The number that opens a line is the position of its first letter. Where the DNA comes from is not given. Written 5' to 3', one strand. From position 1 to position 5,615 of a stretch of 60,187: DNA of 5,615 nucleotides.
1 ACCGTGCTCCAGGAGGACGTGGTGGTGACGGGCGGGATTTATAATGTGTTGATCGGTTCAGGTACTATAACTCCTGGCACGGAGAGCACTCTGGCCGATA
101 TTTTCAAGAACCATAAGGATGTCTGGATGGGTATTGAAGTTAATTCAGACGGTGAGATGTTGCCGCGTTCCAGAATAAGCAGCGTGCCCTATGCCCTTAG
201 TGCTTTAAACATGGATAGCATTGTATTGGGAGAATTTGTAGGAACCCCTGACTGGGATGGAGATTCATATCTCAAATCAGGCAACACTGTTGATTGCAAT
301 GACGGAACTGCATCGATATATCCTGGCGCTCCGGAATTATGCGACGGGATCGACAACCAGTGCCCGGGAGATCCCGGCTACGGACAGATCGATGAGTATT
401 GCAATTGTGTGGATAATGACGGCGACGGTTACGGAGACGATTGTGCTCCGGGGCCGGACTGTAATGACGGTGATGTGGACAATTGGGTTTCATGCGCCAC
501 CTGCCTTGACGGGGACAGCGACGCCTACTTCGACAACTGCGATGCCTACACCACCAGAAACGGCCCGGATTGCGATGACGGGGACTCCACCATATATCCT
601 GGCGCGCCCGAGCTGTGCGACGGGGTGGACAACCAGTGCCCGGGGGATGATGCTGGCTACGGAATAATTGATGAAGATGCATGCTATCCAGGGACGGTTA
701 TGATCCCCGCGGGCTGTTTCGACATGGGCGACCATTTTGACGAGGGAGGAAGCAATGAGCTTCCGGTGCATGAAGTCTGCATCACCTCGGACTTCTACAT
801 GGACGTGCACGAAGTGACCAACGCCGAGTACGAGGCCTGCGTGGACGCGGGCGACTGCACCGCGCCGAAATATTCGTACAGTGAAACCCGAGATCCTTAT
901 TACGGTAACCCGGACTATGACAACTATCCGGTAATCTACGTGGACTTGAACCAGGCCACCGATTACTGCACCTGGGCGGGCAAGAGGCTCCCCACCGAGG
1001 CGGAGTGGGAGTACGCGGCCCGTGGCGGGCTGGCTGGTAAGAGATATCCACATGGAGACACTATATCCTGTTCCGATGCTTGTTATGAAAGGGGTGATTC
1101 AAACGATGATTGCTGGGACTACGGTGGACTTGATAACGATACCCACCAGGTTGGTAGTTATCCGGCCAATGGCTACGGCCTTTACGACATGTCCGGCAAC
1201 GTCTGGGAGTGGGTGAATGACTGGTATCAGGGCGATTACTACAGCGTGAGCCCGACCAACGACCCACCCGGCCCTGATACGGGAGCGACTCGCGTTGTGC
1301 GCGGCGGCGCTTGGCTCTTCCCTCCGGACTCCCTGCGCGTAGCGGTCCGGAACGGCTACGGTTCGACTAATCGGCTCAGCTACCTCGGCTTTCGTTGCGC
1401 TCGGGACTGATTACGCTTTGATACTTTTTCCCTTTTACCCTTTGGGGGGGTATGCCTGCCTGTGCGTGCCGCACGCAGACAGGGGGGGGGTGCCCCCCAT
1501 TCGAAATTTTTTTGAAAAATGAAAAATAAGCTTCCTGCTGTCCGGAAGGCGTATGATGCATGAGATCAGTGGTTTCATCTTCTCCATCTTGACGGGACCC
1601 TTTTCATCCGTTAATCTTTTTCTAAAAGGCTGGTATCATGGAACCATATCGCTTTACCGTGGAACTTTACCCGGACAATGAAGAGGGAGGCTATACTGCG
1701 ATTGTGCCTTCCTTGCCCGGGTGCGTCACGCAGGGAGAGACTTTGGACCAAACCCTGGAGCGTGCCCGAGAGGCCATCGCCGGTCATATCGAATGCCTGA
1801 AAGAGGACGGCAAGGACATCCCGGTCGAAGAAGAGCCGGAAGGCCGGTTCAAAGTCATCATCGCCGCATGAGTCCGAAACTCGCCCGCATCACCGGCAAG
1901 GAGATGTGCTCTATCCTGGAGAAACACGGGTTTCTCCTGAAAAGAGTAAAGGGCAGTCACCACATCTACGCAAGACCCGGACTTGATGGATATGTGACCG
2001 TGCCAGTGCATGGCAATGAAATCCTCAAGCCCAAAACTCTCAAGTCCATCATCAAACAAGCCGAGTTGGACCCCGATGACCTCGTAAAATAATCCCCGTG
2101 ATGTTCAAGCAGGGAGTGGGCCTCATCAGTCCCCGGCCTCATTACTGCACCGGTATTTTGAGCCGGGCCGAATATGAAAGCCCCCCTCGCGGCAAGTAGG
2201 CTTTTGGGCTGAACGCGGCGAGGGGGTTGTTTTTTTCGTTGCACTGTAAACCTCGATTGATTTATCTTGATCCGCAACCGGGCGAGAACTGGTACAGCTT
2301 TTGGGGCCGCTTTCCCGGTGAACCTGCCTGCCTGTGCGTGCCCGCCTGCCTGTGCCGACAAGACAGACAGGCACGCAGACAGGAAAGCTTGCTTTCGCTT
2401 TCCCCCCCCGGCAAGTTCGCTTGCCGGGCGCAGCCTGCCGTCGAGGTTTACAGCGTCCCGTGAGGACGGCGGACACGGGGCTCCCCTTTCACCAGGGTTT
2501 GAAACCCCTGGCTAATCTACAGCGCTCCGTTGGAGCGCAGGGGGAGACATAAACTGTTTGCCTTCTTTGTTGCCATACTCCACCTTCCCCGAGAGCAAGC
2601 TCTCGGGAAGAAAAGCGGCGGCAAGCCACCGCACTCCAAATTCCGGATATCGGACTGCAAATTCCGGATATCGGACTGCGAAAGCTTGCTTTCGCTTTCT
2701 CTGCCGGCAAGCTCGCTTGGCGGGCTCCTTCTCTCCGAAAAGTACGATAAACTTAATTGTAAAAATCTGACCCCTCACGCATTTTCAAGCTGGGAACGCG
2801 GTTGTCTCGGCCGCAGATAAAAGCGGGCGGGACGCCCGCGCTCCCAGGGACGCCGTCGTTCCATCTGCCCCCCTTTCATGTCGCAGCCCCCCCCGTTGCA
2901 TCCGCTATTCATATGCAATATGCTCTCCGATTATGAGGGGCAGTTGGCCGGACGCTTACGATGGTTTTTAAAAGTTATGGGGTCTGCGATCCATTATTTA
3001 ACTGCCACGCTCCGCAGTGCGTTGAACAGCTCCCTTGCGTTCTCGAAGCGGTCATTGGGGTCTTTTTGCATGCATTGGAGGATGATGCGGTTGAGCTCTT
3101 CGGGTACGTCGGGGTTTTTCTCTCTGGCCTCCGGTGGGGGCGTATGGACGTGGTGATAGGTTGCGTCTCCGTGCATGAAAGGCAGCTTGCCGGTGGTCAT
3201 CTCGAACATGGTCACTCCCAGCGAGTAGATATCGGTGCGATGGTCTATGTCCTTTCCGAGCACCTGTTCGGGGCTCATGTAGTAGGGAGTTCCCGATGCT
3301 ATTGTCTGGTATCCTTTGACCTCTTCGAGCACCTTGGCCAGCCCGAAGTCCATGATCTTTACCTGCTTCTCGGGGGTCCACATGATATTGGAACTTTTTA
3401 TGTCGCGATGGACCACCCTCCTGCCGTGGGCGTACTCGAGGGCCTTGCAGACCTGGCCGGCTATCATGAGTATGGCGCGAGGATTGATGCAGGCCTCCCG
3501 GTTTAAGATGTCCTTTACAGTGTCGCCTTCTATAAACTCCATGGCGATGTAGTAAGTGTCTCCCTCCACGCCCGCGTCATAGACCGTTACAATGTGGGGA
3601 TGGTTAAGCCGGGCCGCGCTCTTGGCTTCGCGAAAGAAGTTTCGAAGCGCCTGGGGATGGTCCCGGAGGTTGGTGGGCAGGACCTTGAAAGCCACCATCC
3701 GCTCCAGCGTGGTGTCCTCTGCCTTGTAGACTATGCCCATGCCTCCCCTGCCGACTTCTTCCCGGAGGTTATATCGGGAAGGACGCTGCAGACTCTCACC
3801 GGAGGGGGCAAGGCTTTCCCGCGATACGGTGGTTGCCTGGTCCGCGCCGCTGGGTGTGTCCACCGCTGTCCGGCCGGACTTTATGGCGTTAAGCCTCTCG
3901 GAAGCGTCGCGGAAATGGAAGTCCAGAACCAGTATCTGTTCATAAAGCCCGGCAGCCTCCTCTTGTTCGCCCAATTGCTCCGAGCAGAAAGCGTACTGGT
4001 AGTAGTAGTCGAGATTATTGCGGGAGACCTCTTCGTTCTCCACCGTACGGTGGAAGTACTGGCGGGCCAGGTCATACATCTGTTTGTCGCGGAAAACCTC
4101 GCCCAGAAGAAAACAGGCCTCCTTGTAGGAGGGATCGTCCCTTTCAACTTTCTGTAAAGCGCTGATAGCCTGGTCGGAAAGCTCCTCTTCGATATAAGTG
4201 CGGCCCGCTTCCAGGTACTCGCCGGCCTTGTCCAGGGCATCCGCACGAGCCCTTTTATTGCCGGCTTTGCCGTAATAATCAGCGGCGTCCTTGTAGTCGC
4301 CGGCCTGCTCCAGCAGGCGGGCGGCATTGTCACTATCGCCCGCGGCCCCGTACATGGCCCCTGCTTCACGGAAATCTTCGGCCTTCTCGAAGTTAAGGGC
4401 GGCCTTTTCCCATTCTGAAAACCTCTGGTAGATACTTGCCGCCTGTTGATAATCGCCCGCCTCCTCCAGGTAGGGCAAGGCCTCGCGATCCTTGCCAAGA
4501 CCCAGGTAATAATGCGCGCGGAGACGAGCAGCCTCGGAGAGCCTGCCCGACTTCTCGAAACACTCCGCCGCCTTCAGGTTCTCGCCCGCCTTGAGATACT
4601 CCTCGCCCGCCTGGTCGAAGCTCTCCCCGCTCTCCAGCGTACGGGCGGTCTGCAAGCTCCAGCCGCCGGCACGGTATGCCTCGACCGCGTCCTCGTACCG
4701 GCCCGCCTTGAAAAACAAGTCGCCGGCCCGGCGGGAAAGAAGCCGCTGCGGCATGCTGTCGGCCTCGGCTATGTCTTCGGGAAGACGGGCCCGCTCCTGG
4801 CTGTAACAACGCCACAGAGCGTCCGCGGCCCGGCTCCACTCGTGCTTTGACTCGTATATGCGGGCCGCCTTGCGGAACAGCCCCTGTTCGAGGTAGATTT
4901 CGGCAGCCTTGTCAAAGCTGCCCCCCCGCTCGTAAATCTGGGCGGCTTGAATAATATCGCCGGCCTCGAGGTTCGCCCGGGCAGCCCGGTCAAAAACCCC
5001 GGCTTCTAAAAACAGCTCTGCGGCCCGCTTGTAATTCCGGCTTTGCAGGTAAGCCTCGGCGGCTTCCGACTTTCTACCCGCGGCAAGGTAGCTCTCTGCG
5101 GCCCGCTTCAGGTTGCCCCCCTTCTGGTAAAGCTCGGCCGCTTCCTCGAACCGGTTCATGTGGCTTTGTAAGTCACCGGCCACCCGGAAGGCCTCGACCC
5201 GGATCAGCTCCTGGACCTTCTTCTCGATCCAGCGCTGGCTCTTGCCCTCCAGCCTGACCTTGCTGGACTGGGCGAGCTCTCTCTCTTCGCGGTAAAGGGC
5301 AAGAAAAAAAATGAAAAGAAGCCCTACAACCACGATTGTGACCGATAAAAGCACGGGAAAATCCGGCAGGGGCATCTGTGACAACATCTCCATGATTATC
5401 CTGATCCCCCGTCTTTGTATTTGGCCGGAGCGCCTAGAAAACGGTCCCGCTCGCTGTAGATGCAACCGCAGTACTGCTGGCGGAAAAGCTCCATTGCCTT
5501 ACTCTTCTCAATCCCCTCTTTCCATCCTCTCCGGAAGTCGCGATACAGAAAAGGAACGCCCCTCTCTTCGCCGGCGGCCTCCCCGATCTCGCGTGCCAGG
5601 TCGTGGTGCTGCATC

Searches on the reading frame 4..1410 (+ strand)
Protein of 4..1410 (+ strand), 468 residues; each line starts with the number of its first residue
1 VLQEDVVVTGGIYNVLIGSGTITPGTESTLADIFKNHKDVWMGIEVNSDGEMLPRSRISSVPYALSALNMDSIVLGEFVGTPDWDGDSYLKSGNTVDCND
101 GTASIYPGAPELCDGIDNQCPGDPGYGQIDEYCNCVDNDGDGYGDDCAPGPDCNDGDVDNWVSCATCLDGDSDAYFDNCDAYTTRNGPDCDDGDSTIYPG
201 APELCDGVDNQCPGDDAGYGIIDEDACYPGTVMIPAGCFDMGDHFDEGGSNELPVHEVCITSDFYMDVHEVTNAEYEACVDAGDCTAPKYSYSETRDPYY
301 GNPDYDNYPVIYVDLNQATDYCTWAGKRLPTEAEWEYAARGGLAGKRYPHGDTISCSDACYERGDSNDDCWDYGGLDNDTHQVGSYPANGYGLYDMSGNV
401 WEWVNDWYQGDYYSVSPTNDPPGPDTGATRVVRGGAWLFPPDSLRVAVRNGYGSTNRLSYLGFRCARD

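Call 40: search_protein_families(library=pfam, proteins=[window:4-1410:+], max_evalue=0.001)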
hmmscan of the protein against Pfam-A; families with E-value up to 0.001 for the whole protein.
window:4-1410:+ (468 aa): 2 families
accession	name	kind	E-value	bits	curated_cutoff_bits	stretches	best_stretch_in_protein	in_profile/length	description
PF03781.23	FGE-sulfatase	-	1.3e-63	215.5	23.3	1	229-467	3-255/255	Sulfatase-modifying factor enzyme 1-like domain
PF11617.13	Cu-binding_MopE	-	3.6e-15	56.3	27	2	97-122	1-26/30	Putative metal-binding motif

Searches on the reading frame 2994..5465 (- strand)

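Call 40: search_protein_families(library=pfam, proteins=[window:2994-5465:-], max_evalue=0.001)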
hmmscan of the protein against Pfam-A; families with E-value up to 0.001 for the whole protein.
window:2994-5465:- (823 aa): 15 families
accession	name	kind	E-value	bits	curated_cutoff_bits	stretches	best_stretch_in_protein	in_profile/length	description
PF00069.31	Pkinase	-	1.9e-58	198.4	31.7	1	565-810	1-254/263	Protein kinase domain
PF07714.23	PK_Tyr_Ser-Thr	-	1.4e-42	146.2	23.1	1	567-807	3-249/258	Protein tyrosine and serine/threonine kinase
PF00637.26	Clathrin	-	3e-13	50.2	29.6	0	331-386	78-133/143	Region in Clathrin and VPS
PF13176.12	TPR_7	-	2.9e-11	42.9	27.9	0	380-400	4-24/36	Tetratricopeptide repeat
PF07719.23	TPR_2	-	9.9e-10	38.2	27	0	486-515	2-31/34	Tetratricopeptide repeat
PF14938.12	SNAP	-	1.5e-09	38.2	25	1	92-210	44-164/282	Soluble NSF attachment protein, SNAP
PF13174.12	TPR_6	-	2.3e-09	37.7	26.3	0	487-512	2-27/33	Tetratricopeptide repeat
PF23774.1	TPR_GEMI5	-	1.7e-08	34.7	33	0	110-143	138-171/209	GEMI5 TPR domain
PF13181.12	TPR_8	-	8.4e-07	29.1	25.7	0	449-471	2-24/34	Tetratricopeptide repeat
PF13428.12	TPR_14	-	4.2e-06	27.3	23.5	0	416-456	3-43/44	Tetratricopeptide repeat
PF25170.1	TPR_WDR35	-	2.4e-05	24.6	27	0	159-191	8-40/68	WD repeat-containing protein 35, TPR repeats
PF03109.22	ABC1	-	5.1e-05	23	22.9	1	637-715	142-219/244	ABC1 atypical kinase-like domain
PF13424.12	TPR_12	-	7.4e-05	23.3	30.1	0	453-512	6-72/77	Tetratricopeptide repeat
PF01636.29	APH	-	0.00016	21.9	23.2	0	682-711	168-198/239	Phosphotransferase enzyme family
PF13432.12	TPR_16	-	0.00037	21.3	32.7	1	418-475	1-58/65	Tetratricopeptide repeat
